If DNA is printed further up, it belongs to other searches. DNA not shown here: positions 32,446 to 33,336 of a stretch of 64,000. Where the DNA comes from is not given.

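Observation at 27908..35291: Tightly coupled five-gene operon: MazG-like NTP pyrophosphatase, DUF2075 nuclease-NTPase, nuclease-SF2 helicase, small SAM methyltransferase, second DUF2075. Candidate undescribed defence system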

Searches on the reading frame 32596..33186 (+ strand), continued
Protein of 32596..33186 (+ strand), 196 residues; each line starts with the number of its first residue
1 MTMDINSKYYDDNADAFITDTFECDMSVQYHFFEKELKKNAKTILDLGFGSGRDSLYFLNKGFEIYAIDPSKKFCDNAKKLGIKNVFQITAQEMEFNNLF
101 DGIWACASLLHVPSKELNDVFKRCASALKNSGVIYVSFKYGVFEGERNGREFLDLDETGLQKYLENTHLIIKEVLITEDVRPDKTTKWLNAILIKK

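Call 94: find_encoding_contigs(protein=P0387, flank=8000, max_places=3)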
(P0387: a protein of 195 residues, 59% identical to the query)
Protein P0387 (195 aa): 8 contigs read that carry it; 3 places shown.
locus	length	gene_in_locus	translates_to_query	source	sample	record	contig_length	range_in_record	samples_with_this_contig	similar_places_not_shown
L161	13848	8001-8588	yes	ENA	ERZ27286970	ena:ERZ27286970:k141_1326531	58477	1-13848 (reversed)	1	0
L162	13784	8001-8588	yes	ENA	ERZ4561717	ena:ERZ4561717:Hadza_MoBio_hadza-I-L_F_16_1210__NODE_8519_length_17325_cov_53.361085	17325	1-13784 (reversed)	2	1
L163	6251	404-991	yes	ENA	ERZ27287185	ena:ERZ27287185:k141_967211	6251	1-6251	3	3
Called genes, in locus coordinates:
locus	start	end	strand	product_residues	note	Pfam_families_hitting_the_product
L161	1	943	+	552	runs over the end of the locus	-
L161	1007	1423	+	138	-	PF11969:DcpS_C, PF01230:HIT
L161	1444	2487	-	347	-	PF01336:tRNA_anti-codon (weak), PF07514:TraI_2 (weak), PF01966:HD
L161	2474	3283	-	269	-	PF21982:RecX_HTH1 (faint), PF21981:RecX_HTH3 (faint), PF02631:RecX_HTH2 (weak)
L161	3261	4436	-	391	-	PF13439:Glyco_transf_4, PF13579:Glyco_trans_4_4, PF00534:Glycos_transf_1, PF13692:Glyco_trans_1_4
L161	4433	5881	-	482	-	PF03706:LPG_synthase_TM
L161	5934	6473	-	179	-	PF14278:TetR_C_8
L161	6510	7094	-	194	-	-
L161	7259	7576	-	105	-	-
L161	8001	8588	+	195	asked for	PF03848:TehB (weak), PF13489:Methyltransf_23, PF13649:Methyltransf_25, PF08241:Methyltransf_11, PF08242:Methyltransf_12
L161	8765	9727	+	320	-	-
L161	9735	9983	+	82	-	-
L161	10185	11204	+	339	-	-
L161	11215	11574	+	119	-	-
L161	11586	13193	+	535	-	PF00004:AAA, PF17862:AAA_lid_3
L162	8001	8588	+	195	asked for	PF03848:TehB (weak), PF13489:Methyltransf_23, PF13649:Methyltransf_25, PF08241:Methyltransf_11, PF08242:Methyltransf_12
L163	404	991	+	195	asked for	PF03848:TehB (weak), PF13489:Methyltransf_23, PF13649:Methyltransf_25, PF08241:Methyltransf_11, PF08242:Methyltransf_12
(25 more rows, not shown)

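Call 103: search_solved_structures(query=A11, max_evalue=1, show_alignments=1)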
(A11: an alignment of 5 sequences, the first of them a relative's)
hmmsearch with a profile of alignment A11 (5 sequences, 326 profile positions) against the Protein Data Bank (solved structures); distinct sequences matched with E-value up to 1: 50.
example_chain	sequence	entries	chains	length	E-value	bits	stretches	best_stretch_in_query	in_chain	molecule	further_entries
6o56_A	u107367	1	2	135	9e-11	44.9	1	219-298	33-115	CRISPR-associated endonuclease Cas9/Csn1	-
8u3y_A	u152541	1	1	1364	3.1e-09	39.8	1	220-298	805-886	CRISPR-associated endonuclease Cas9/Csn1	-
8tzz_A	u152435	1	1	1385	3.2e-09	39.8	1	220-298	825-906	CRISPR-associated endonuclease Cas9/Csn1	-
8t79_A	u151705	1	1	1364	3.3e-09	39.7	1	220-298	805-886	CRISPR-associated endonuclease Cas9/Csn1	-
8t6t_A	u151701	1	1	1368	3.4e-09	39.7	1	220-298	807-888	CRISPR-associated endonuclease Cas9/Csn1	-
8spq_A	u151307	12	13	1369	3.4e-09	39.7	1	220-298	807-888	CRISPR-associated endonuclease Cas9/Csn1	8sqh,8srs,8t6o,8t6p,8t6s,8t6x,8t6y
9wdx_P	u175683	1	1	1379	3.5e-09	39.6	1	220-298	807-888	CRISPR-associated endonuclease Cas9/Csn1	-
7vk9_A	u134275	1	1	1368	3.8e-09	39.5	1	220-298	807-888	CRISPR-associated endonuclease Cas9/Csn1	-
9h4l_A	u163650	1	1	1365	3.8e-09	39.5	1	220-298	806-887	CRISPR-associated endonuclease Cas9/Csn1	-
6mcb_A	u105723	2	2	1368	3.8e-09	39.5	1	220-298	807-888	CRISPR-associated endonuclease Cas9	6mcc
5f9r_B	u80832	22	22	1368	3.8e-09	39.5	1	220-298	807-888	CRISPR-associated endonuclease Cas9/Csn1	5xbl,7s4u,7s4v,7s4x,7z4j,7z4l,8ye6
4zt0_A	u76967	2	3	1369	3.8e-09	39.5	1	220-298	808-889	CRISPR-associated endonuclease Cas9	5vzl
6ifo_A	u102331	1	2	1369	3.8e-09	39.5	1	220-298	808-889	CRISPR-associated endonuclease Cas9/Csn1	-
7s37_P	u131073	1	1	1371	3.8e-09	39.5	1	220-298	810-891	CRISPR-associated endonuclease Cas9/Csn1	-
4cmp_A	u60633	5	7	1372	3.8e-09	39.5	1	220-298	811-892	CRISPR-ASSOCIATED ENDONUCLEASE CAS9/CSN1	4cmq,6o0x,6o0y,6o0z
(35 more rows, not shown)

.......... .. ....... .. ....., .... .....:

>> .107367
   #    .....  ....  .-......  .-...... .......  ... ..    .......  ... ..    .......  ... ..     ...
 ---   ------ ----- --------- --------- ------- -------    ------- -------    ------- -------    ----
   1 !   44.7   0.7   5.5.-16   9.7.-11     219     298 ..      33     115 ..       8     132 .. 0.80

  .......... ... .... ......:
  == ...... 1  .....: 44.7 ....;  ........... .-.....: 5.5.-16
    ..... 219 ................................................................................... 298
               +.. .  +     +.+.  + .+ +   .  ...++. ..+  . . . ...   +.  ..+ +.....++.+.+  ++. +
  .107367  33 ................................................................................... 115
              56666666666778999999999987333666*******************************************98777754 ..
